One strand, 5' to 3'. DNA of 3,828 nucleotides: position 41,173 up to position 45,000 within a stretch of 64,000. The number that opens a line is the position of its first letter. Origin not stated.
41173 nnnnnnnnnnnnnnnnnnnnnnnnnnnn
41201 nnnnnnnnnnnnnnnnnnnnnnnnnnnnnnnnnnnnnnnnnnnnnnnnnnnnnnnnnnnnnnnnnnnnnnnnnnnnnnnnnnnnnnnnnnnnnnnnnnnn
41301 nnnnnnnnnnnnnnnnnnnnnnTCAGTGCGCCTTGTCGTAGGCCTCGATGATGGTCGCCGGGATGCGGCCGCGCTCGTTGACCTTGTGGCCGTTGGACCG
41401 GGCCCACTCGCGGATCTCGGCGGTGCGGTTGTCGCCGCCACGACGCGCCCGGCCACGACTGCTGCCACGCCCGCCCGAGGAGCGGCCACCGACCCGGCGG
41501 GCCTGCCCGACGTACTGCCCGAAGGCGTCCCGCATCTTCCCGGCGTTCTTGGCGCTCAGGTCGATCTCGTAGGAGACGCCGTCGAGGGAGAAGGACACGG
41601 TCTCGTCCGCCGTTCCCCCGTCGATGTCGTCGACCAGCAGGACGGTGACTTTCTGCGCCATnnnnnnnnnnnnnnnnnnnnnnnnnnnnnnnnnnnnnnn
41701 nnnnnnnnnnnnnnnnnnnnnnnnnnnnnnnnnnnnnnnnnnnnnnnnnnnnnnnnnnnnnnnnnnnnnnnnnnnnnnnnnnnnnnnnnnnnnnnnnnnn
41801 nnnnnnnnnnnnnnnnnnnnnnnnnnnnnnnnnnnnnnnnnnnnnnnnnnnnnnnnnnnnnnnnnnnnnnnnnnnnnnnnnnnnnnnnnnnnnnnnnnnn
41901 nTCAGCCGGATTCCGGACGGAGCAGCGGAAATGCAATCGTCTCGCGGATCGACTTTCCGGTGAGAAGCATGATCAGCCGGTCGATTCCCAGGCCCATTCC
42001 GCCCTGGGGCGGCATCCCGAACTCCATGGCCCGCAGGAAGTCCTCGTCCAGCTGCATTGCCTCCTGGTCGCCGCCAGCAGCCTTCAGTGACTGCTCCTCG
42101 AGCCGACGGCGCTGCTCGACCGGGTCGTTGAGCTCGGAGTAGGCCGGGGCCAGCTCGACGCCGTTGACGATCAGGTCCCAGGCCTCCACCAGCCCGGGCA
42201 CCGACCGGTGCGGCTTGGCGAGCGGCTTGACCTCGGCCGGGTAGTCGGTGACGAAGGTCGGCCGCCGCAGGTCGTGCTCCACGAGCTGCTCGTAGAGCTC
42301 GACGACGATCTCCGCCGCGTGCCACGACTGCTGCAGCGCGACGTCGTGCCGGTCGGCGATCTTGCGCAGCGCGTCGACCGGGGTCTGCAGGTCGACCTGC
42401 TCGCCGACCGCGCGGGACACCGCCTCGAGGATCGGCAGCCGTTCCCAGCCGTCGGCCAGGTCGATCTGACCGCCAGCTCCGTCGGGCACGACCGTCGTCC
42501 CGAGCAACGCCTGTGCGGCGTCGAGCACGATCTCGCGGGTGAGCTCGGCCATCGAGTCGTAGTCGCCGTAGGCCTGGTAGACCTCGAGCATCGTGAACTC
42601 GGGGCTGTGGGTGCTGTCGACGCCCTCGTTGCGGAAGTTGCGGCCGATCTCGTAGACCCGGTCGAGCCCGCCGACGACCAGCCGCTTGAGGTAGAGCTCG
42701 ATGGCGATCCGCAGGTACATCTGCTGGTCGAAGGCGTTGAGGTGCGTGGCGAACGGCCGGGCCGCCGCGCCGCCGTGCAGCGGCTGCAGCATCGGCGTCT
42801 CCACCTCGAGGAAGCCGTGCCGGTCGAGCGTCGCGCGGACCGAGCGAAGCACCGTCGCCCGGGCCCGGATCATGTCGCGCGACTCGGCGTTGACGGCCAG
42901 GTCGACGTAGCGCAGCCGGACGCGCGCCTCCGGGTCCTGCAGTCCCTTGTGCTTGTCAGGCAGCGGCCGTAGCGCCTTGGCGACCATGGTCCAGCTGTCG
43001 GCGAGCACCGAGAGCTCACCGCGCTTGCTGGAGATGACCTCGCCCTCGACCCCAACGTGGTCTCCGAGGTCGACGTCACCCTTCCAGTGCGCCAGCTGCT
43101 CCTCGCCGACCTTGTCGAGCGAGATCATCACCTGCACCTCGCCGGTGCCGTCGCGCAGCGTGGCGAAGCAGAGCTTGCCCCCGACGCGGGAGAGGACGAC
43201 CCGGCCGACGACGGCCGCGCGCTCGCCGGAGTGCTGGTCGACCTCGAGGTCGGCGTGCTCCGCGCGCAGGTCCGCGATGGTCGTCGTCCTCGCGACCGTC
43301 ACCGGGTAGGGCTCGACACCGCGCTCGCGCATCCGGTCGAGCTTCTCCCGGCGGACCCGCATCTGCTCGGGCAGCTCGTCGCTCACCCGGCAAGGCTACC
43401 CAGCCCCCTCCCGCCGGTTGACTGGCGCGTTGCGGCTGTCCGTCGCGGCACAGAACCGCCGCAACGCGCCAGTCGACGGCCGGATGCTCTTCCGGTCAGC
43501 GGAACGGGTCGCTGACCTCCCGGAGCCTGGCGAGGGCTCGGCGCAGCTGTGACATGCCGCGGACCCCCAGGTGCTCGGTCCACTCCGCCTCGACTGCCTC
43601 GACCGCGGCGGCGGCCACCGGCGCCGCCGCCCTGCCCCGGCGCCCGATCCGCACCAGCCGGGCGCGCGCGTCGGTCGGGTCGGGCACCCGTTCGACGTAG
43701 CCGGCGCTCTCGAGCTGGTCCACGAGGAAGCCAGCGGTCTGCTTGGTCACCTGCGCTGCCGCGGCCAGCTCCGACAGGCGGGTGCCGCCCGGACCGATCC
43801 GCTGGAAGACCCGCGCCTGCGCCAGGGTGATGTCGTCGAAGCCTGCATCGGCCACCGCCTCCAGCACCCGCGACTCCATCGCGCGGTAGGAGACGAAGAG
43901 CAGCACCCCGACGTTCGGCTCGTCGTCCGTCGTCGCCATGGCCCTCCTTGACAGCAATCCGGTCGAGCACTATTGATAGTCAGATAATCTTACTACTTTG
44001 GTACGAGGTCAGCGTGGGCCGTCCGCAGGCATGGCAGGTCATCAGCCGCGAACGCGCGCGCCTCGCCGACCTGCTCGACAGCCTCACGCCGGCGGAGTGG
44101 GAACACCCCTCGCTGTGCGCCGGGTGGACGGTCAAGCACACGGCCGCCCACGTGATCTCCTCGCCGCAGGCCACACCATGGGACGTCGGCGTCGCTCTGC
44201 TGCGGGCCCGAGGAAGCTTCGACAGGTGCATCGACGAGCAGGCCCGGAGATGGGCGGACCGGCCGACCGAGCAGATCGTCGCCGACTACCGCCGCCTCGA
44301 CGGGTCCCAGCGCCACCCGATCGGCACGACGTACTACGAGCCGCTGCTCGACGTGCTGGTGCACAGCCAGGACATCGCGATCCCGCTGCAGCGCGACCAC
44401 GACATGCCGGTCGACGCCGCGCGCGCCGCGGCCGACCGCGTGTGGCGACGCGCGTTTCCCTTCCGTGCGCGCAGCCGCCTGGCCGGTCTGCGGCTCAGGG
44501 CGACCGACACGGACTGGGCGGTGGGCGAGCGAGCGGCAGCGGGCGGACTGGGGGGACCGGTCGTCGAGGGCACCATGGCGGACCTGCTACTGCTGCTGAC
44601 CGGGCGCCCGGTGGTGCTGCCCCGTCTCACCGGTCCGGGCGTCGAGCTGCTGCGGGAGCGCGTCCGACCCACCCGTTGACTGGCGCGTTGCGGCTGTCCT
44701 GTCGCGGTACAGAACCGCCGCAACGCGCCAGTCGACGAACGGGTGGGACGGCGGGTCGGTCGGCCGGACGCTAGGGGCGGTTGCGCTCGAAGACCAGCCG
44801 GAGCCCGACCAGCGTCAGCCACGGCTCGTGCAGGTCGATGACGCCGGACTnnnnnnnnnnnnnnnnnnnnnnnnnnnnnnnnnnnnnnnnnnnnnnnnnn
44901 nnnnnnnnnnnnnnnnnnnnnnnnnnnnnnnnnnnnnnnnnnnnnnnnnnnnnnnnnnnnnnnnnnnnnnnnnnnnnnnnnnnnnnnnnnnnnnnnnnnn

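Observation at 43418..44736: Two copies of a ~60-bp perfect-stem palindromic element bracket the marR / DinB-superfamily gene pair.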

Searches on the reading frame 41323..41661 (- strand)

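Call 71: search_protein_families(library=pfam, proteins=[window:41323-41661:-], max_evalue=0.001)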
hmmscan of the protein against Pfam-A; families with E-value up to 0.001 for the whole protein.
window:41323-41661:- (112 aa): 2 families
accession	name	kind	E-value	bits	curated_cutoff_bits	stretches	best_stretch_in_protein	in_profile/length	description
PF11774.14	Lsr2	-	4.7e-29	100.2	29.6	1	1-58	1-58/58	Lsr2 dimerization domain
PF23359.1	Lsr2_DNA-bd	-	1.4e-18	66.3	26.9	1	77-111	3-37/37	Lsr2 DNA-binding domain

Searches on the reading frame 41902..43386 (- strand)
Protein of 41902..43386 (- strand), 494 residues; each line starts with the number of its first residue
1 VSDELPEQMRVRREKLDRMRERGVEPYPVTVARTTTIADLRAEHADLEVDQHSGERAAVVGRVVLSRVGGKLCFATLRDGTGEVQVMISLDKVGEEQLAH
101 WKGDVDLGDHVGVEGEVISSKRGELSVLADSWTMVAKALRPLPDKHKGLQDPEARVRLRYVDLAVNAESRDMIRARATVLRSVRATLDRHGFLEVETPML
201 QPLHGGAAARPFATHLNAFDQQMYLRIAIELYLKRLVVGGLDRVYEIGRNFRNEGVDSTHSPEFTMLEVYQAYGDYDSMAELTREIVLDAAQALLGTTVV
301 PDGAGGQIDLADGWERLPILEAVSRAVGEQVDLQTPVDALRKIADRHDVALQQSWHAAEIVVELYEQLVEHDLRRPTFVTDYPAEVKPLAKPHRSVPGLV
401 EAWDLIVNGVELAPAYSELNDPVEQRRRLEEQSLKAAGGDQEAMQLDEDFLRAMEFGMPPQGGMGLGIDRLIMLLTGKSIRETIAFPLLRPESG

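Call 6: search_protein_families(library=pfam, proteins=[window:41902-43386:-])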
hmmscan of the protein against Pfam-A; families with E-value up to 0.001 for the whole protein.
window:41902-43386:- (494 aa): 3 families
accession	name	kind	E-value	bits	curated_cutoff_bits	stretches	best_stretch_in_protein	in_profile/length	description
PF00152.25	tRNA-synt_2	-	5.7e-86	288.8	25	1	152-488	2-306/308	tRNA synthetases class II (D, K and N)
PF01336.31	tRNA_anti-codon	-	6.9e-16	58.4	27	1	59-134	3-74/75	OB-fold nucleic acid binding domain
PF01409.25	tRNA-synt_2d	-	0.00054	20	19.8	0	244-270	105-131/246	tRNA synthetases class II core domain (F)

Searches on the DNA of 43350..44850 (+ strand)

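Call 32: search_rna_families(source=window, start=43350, end=44850, threshold=evalue, max_evalue=10)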
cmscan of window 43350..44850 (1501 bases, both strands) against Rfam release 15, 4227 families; matches with E-value up to 10: 13.
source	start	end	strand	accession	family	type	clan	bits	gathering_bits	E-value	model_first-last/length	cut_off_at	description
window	44660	44752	-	RF03317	mir-4874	Gene; miRNA;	-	40.5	70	2.5e-05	1-94/94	no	mir-4874 microRNA precursor family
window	44674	44738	-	RF03644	mir-2064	Gene; miRNA;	-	29.4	100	0.0005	1-70/70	no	mir-2064 microRNA precursor family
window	44458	44502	-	RF03006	M23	Gene; sRNA;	-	22.4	41.2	0.18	1-53/53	no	M23 RNA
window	44662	44749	-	RF03970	mir-2766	Gene; miRNA;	-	21.8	60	0.083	1-68/68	no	mir-2766 microRNA precursor family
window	43406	43488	-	RF03877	mir-3937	Gene; miRNA;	-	20.9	84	0.38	1-102/102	no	mir-3937 microRNA precursor family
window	44676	44735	+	RF03970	mir-2766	Gene; miRNA;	-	19.7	60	0.34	1-68/68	no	mir-2766 microRNA precursor family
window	43407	43486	+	RF03175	MIR3454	Gene; miRNA;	-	18.7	142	1.1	14-133/147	no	MIR3454 microRNA precursor family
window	44006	44072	-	RF03978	mir-1269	Gene; miRNA;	-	17.8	100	9.5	1-90/90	no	mir-1269 microRNA precursor family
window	43419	43473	-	RF03469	mir-1179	Gene; miRNA;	-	16.7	80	5.2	15-68/82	no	mir-1179 microRNA precursor family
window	44680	44731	-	RF01038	mir-1307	Gene; miRNA;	-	16.6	69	9.7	1-90/90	no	mir-1307 microRNA precursor family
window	43751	43806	+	RF02025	mir-3017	Gene; miRNA;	-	16.5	51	7.5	1-70/70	no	mir-3017 microRNA precursor family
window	43414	43483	+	RF02571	Mcr7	Gene; sRNA;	-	15.3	380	0.44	22-216/351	no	mcr7 sRNA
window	44420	44454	-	RF00080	Manganese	Cis-reg; riboswitch;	-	10.2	45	4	47-85/177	no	Manganese Mn2+ riboswitch aptamer (yybP-ykoY)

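Call 40: build_rna_model(alignment_id=A3, structure=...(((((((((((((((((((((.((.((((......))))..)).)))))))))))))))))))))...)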
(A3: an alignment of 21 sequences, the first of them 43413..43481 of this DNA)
Model R1 built from alignment A3 (21 sequences, 71 columns); structure: as given.
model positions 70; base pairs 27; branch points 0; effective number of sequences 3.05; information 0.804 bits per position. Calibrated on 0.2 Mb of random sequence (short: E-values are rough).
structure used (alignment columns):
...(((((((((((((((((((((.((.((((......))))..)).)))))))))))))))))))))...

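Call 42: search_with_rna_model(model_id=R1, sources=[window, L013, L035, L036, L054, L082, L109, L111, L113, L121, L122, L123, L124, L125, L126, L127, L128, L129, L130, L131, L132, L133, L134, L135, L136, L137, L016, L045, L061, L067, L069, L079, L117, L084, L088, L031, L047, L038, L049, L062, L094, L120], max_evalue=1)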
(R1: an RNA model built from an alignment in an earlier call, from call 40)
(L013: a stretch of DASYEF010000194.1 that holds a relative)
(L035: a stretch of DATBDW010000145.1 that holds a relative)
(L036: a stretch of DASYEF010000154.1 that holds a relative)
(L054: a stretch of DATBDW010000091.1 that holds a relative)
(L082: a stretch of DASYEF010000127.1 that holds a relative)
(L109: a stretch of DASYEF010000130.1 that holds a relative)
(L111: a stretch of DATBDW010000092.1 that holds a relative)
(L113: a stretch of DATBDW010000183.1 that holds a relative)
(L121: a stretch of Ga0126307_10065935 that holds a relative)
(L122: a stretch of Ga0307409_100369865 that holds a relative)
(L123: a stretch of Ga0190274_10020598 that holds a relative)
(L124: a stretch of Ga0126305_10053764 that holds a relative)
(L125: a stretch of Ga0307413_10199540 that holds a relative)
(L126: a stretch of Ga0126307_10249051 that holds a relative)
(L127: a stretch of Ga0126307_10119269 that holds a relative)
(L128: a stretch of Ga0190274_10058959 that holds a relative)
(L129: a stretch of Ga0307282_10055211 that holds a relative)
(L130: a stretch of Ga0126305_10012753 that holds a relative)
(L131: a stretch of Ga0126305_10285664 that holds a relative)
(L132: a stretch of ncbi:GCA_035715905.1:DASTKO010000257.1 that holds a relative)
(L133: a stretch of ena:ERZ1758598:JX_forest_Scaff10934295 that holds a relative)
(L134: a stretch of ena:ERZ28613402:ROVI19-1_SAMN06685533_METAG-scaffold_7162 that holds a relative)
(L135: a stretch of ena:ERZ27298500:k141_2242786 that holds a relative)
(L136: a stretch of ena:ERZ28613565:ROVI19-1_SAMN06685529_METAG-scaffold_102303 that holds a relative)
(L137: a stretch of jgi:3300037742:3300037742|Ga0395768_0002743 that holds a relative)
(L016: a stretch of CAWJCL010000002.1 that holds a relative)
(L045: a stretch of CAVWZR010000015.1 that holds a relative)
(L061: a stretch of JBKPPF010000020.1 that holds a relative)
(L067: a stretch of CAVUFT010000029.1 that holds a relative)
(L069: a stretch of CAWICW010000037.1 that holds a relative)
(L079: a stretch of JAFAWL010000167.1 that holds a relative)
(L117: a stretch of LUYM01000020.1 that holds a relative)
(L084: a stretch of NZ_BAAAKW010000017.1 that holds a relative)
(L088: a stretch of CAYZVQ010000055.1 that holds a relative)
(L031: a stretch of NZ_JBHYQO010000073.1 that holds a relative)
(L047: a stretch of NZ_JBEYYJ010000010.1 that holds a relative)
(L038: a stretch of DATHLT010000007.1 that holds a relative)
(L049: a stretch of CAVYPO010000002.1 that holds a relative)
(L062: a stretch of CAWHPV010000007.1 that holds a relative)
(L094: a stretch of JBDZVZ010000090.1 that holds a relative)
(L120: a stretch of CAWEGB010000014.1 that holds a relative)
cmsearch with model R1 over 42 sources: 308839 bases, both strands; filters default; matches with E-value up to 1: 66.
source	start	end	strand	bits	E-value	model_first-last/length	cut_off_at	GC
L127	1435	1504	-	85.3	3.2e-23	1-70/70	no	0.7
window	44671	44740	+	84.7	4.7e-23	1-70/70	no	0.67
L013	6172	6241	+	84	8e-23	1-70/70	no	0.64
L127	1435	1504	+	81.1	6.1e-22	1-70/70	no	0.7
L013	6172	6241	-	80.8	7.7e-22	1-70/70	no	0.64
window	44671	44740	-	80.3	1.1e-21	1-70/70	no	0.67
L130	457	526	+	78.2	5.2e-21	1-70/70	no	0.71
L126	724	793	+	78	5.9e-21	1-70/70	no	0.73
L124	272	341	+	77.9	6.4e-21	1-70/70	no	0.74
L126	724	793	-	75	4.9e-20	1-70/70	no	0.73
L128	262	331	+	74.5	6.8e-20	1-70/70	no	0.7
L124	272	341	-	73.5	1.4e-19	1-70/70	no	0.74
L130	457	526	-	72.5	3e-19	1-70/70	no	0.71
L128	262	331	-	72.4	3.1e-19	1-70/70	no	0.7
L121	503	572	+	72.1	3.9e-19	1-70/70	no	0.66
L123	1939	2008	+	71.6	5.6e-19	1-70/70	no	0.71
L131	701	770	+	69.6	2.3e-18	1-70/70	no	0.69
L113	3048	3117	+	69.4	2.7e-18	1-70/70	no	0.69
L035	2967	3036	+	69.2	2.9e-18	1-70/70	no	0.7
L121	503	572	-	68.9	3.8e-18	1-70/70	no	0.66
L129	129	198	+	67.8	8.1e-18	1-70/70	no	0.69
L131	701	770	-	67.7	8.5e-18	1-70/70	no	0.69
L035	2967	3036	-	67.7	8.6e-18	1-70/70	no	0.7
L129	129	198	-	67.2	1.3e-17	1-70/70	no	0.69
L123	1939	2008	-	66.2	2.7e-17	1-70/70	no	0.71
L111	6046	6115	+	65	6e-17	1-70/70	no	0.81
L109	4437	4505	-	64.9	6.5e-17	1-70/70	no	0.7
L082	1750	1819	+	63.7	1.6e-16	1-70/70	no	0.69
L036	4259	4329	-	63.3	2e-16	1-70/70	no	0.63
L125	1038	1106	+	62.9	2.7e-16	1-70/70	no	0.7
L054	1727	1796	+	61.5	7.4e-16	1-70/70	no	0.74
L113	3048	3117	-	61.3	8.2e-16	1-70/70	no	0.69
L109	4437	4505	+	60.1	2e-15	1-70/70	no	0.7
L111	6046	6115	-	59.8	2.5e-15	1-70/70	no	0.81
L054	1727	1796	-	58.1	8.4e-15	1-70/70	no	0.74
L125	1038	1106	-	57.8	1e-14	1-70/70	no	0.7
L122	40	108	+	57.3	1.5e-14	1-70/70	no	0.71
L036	4259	4329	+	57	1.8e-14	1-70/70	no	0.63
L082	1750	1819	-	55.6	4.8e-14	1-70/70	no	0.69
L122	40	108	-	48.8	6.2e-12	1-70/70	no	0.71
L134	3738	3791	+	31.9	1.1e-06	1-70/70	no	0.76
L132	2635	2703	+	22.9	0.00063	1-70/70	no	0.71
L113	4197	4239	+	19.7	0.0062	1-70/70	no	0.84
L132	2635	2703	-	19.5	0.0071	1-70/70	no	0.71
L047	1452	1517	+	16.6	0.055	1-70/70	no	0.73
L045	4146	4220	+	16.5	0.061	1-70/70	no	0.69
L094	1863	1922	+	15.7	0.1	1-70/70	no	0.78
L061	4154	4221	-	15.6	0.12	1-70/70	no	0.76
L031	3680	3714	+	15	0.17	1-70/70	no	0.66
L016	6087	6131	+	14.7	0.22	1-70/70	no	0.76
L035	1866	1918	-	14.7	0.22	1-70/70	no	0.79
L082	2851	2927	-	14.6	0.24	1-70/70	no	0.74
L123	1590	1633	+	14.2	0.3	1-70/70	no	0.75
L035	1866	1918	+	14.1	0.34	1-70/70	no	0.79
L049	3465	3505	-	13.7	0.45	1-70/70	no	0.76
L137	11339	11383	-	13.6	0.47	1-70/70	no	0.78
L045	4146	4220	-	13.5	0.52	1-70/70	no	0.69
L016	6087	6131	-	13.3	0.61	1-70/70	no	0.76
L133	1386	1488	+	13.2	0.62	1-70/70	no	0.68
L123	1590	1633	-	12.8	0.82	1-70/70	no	0.75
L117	6930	6986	+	12.7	0.91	1-70/70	no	0.7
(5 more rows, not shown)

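Call 74: search_with_rna_model(model_id=R1, sources=[L156, L157, L148, L151, L153, L154, L138, L139, L140, L143], max_evalue=0.1)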
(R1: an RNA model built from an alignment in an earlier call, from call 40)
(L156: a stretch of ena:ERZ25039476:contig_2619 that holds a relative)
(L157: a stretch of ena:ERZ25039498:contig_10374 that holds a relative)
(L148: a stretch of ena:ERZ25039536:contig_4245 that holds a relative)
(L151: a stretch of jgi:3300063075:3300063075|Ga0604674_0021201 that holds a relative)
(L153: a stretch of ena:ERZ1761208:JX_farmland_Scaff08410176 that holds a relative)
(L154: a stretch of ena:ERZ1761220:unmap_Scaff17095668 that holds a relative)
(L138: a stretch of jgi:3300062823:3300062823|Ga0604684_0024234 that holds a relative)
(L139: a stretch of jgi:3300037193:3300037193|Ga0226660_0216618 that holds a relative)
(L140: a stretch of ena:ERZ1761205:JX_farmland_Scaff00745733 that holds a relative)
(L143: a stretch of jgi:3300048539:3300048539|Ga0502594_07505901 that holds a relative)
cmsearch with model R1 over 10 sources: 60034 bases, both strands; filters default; matches with E-value up to 0.1: 22.
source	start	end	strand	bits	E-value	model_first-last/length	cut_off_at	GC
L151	3373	3442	+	75.9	5e-21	1-70/70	no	0.7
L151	3373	3442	-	72.5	5.4e-20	1-70/70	no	0.7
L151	4676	4744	+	67.6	1.8e-18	1-70/70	no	0.75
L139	4164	4232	-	67.6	1.8e-18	1-70/70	no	0.75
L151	4676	4744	-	66.3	4.5e-18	1-70/70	no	0.75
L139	4164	4232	+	66.3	4.5e-18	1-70/70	no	0.75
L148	6805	6873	+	59.2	7.1e-16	1-70/70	no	0.72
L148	6805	6873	-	58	1.8e-15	1-70/70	no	0.72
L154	1743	1811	-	54.6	2e-14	1-70/70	no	0.71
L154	1743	1811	+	54.5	2.1e-14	1-70/70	no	0.71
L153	3919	3987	+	39.8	7e-10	1-70/70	no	0.7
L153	3919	3987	-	39.3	1.1e-09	1-70/70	no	0.7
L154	508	576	+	37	5.2e-09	1-70/70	no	0.71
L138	4804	4851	-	35.1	2.1e-08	22-70/70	5'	0.79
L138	4804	4851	+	34.9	2.5e-08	1-49/70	3'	0.79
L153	2683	2751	-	32.6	1.2e-07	1-70/70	no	0.72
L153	2683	2751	+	32.3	1.6e-07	1-70/70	no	0.72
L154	508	576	-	28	3.2e-06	1-70/70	no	0.71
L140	2146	2214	-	17.8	0.0047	1-70/70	no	0.64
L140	2146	2214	+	16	0.016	1-70/70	no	0.64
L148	351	388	+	14.2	0.062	1-70/70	no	0.63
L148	351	388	-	13.9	0.075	1-70/70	no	0.63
